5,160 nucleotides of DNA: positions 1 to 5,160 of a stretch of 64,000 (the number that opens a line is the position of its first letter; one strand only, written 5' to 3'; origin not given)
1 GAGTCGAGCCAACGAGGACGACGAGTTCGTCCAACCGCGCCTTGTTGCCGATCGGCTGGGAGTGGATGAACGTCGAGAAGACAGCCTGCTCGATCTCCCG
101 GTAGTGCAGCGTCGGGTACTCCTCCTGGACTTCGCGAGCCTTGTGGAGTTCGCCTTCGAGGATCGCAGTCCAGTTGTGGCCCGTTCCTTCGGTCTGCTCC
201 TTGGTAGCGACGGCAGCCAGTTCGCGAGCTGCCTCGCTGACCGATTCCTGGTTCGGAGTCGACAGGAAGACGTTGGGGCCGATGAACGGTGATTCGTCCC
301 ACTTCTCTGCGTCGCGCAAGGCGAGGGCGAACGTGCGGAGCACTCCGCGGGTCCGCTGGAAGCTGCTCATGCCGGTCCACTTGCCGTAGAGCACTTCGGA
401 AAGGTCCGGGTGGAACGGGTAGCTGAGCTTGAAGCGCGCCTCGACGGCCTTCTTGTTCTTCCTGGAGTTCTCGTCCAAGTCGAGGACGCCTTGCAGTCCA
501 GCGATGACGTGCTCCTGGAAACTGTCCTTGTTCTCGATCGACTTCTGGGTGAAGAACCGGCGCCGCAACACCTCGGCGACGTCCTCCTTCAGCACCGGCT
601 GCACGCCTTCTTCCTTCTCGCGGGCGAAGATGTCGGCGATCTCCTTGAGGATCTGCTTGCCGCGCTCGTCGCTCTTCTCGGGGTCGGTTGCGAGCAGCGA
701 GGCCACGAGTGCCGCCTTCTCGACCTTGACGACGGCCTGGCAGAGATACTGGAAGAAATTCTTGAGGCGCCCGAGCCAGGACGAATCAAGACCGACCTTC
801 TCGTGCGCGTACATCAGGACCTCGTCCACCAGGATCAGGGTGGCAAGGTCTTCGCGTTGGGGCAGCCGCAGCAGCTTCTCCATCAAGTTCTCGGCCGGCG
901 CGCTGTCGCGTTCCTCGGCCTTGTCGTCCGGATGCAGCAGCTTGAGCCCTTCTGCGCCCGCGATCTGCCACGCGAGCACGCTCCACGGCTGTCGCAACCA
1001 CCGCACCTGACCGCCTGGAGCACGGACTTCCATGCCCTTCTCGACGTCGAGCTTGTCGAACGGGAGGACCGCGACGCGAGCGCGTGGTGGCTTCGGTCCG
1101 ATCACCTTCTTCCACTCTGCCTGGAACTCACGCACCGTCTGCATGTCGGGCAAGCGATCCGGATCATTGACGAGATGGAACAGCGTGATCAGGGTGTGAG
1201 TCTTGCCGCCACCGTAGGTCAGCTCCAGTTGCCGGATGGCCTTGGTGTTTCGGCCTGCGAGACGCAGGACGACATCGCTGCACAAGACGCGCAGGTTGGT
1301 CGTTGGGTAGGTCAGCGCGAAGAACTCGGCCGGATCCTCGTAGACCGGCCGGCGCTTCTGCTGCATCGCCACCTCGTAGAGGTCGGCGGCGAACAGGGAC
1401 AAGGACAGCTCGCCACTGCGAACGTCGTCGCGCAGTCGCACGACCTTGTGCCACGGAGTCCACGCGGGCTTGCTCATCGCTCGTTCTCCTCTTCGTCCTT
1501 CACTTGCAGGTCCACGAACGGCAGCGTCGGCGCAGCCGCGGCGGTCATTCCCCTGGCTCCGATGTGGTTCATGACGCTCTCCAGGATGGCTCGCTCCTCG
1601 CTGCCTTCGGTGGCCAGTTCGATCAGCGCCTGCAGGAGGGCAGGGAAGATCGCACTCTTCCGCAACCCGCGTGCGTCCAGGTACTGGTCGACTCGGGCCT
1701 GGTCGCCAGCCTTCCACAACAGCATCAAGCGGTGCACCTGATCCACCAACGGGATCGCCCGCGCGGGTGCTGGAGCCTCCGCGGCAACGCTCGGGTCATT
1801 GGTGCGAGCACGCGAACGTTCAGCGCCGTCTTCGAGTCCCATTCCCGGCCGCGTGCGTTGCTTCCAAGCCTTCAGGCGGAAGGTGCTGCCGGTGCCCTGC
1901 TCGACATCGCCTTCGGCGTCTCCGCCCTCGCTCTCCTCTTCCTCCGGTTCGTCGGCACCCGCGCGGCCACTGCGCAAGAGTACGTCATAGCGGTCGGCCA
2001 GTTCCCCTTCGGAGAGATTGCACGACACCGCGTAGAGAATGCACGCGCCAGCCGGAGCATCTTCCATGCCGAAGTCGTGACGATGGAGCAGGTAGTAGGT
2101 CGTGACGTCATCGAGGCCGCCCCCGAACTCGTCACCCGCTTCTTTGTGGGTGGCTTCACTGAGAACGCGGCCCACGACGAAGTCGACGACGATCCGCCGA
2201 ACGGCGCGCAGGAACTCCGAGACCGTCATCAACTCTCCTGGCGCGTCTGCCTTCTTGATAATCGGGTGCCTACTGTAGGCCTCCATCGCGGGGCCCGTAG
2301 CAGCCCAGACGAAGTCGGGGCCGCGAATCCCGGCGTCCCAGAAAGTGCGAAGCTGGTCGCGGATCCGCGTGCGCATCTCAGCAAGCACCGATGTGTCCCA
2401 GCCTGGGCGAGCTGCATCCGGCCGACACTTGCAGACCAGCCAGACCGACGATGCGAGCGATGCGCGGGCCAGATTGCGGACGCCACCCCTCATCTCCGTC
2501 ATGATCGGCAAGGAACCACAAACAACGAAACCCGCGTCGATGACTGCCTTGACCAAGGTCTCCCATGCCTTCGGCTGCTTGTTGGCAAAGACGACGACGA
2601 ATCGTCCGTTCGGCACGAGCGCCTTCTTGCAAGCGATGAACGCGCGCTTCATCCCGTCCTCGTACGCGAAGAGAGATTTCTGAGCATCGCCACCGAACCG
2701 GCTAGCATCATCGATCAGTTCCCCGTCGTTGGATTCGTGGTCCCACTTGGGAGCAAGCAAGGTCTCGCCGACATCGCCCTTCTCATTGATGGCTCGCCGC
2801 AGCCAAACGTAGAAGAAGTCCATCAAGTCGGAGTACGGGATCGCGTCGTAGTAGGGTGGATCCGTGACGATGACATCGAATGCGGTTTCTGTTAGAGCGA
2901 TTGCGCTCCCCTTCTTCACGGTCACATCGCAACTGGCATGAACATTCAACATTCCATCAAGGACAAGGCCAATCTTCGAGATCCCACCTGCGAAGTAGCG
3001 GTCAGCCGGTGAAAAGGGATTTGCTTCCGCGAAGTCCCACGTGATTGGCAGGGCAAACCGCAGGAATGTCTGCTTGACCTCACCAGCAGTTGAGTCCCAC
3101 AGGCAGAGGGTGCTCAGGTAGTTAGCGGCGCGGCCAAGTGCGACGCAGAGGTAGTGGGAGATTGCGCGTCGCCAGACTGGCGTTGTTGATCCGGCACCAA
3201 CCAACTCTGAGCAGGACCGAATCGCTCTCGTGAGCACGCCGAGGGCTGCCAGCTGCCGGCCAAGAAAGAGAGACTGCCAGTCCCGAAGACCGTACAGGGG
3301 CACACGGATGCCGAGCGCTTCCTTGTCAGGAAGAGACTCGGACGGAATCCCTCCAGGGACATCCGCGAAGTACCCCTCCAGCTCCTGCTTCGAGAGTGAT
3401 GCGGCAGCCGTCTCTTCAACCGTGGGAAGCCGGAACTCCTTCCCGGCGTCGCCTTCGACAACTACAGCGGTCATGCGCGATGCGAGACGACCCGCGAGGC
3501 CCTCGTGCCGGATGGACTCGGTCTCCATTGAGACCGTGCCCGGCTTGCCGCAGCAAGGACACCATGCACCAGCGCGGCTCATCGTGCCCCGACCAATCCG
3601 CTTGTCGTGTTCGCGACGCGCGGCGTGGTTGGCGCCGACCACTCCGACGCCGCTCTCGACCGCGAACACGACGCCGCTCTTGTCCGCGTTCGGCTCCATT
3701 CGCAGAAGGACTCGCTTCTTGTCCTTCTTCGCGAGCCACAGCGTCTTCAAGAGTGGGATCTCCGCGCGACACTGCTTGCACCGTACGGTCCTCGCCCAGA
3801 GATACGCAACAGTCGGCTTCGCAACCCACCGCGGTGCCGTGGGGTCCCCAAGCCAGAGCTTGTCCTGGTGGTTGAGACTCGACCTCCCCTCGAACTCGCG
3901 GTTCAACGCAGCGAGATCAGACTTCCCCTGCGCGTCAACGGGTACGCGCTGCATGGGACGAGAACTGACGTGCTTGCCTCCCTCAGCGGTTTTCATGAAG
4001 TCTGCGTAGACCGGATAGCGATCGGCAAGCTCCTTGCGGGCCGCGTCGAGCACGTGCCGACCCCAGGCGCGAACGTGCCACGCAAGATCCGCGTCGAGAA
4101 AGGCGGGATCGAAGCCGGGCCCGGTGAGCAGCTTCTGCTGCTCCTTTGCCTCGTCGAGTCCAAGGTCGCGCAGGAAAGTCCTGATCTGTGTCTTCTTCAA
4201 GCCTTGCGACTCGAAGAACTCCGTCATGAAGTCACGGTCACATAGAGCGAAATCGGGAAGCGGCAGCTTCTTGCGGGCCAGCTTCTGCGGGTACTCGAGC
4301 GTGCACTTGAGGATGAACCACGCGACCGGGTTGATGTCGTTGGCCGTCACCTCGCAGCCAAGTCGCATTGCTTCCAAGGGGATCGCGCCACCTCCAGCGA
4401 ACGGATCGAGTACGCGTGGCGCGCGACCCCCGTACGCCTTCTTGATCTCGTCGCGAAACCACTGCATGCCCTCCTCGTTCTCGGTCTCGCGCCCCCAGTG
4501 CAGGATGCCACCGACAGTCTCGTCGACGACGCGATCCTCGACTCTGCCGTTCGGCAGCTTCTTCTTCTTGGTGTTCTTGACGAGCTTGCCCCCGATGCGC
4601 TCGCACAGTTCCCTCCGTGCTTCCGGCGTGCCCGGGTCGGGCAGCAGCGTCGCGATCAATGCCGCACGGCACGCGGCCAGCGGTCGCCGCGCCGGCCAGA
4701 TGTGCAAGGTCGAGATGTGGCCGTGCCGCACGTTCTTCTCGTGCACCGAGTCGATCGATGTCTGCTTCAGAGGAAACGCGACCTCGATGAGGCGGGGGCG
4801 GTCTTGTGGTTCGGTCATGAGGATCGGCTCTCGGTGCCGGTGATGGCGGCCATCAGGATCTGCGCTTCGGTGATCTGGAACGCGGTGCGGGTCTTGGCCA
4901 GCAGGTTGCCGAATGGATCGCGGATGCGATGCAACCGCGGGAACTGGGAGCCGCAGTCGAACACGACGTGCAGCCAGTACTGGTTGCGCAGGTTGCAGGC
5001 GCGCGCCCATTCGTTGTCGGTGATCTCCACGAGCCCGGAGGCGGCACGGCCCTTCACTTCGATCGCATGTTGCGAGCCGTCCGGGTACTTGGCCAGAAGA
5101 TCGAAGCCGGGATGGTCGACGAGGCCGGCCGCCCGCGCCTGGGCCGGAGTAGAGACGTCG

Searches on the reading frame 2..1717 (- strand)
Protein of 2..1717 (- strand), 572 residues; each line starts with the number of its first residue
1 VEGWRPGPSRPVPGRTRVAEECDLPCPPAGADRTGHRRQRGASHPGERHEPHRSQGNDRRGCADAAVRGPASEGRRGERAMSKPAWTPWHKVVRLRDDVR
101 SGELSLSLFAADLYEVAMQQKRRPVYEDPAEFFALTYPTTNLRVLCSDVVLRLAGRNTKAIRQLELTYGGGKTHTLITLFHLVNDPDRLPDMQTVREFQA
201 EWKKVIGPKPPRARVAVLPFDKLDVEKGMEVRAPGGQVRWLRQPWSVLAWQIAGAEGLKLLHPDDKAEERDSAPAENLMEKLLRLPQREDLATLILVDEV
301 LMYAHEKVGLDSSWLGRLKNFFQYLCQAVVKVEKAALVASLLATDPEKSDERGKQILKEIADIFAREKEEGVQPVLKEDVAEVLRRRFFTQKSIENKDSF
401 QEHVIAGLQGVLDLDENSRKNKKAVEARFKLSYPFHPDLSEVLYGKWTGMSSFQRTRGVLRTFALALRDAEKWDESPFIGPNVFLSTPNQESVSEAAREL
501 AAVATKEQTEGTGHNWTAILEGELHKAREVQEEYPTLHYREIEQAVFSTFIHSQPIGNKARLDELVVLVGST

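Call 66: search_protein_families(library=pfam, proteins=[window:2-1717:-], max_evalue=0.01)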
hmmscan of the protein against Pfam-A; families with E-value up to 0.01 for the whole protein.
window:2-1717:- (572 aa): 1 family
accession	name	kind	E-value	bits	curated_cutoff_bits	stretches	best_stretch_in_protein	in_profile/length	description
PF04465.17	DUF499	-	2.2e-18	66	23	1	266-467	69-267/1024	Protein of unknown function (DUF499)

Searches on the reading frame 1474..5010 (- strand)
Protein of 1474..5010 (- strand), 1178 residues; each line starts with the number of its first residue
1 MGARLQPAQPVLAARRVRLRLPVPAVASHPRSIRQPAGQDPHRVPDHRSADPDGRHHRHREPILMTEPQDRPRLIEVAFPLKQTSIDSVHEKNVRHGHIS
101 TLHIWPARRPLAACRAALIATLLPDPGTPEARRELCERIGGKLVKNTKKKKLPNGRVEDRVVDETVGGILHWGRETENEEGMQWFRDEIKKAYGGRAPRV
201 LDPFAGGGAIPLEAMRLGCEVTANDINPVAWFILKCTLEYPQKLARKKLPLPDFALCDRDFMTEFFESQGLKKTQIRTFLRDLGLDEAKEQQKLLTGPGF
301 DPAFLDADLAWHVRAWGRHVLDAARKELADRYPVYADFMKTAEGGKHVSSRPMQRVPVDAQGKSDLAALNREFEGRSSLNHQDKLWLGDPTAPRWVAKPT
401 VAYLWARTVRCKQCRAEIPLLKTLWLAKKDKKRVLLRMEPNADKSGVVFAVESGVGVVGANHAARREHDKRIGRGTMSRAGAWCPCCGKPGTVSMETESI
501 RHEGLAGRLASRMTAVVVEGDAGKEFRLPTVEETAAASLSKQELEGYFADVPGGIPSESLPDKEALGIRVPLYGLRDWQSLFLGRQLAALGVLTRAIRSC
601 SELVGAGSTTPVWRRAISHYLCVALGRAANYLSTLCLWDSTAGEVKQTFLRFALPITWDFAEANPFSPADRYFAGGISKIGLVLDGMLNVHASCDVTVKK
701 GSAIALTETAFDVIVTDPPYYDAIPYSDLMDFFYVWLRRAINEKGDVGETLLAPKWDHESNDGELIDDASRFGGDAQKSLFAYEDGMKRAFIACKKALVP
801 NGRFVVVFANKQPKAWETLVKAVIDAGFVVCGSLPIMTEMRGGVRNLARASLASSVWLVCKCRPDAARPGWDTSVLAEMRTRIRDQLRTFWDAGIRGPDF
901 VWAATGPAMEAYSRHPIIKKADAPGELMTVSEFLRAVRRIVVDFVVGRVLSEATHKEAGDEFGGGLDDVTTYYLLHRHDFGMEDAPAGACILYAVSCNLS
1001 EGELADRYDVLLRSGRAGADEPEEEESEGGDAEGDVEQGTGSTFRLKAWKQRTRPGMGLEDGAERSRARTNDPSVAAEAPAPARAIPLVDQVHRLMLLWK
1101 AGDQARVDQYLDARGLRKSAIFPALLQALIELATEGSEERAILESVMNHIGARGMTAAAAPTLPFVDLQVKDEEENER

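Call 7: search_protein_families(library=pfam, proteins=[window:1474-5010:-], max_evalue=0.01)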
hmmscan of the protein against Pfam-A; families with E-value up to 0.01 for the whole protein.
window:1474-5010:- (1178 aa): 5 families
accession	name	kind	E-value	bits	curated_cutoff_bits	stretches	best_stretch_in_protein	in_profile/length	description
PF06634.17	DUF1156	-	5.6e-18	65.3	24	1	78-128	1-52/73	Protein of unknown function (DUF1156)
PF02086.21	MethyltransfD12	-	1.4e-05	25.4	22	1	183-245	10-70/253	D12 class N6 adenine-specific DNA methyltransferase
PF01170.24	UPF0020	-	4.3e-05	23.7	22.3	0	199-232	31-64/197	RMKL-like, methyltransferase domain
PF03602.21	Cons_hypoth95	-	0.00083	19.5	24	0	195-235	40-81/182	Conserved hypothetical protein 95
PF01555.25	N6_N4_Mtase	-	0.0042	17.5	26.7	0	712-829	2-73/221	DNA methylase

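Call 8: search_protein_families(library=padloc, proteins=[window:1474-5010:-], max_evalue=0.01)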
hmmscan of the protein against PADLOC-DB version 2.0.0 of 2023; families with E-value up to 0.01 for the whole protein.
window:1474-5010:- (1178 aa): 20 families
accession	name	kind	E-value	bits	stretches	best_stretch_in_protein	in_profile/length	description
PDLC00661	HmaB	-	5.8e-109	363.4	2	401-945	269-809/973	DNA-adenine methylase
PDLC00660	HmaB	-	7.9e-106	353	2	400-943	267-807/967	DNA-adenine methylase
PDLC03233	MTase_II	-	1.7e-45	153.8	2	399-874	209-654/731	Type II methyltransferase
PDLC03352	MTase_II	-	2.9e-37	126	3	529-756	366-608/1023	Type II methyltransferase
PDLC02189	DUF1156_MTase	-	1.3e-35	120.9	3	574-889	438-704/944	-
PDLC03314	MTase_II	-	2e-21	73.9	3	188-233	155-200/944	Type II methyltransferase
PDLC04134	mad2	-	8.6e-11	39.3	2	196-231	291-326/492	mads_2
PDLC02541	PglX|PglXI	-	1.5e-10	37.8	1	696-831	479-591/919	PglXI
PDLC03319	MTase_II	-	1.3e-08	32.1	1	192-282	19-106/503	Type II methyltransferase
PDLC03367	MTase_II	-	7.1e-08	29.2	1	200-242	45-87/633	Type II methyltransferase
PDLC03322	MTase_II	-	9.8e-06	22.7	1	195-236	63-106/446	Type II methyltransferase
PDLC03345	MTase_II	-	0.00041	16.8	1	197-239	49-91/581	Type II methyltransferase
PDLC03224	MTase_II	-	0.0005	17.1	1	197-236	94-133/481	Type II methyltransferase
PDLC03346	MTase_II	-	0.0014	14.4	0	702-854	600-727/1068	Type II methyltransferase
PDLC03377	MTase_II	-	0.0016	15.1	0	709-738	316-345/504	Type II methyltransferase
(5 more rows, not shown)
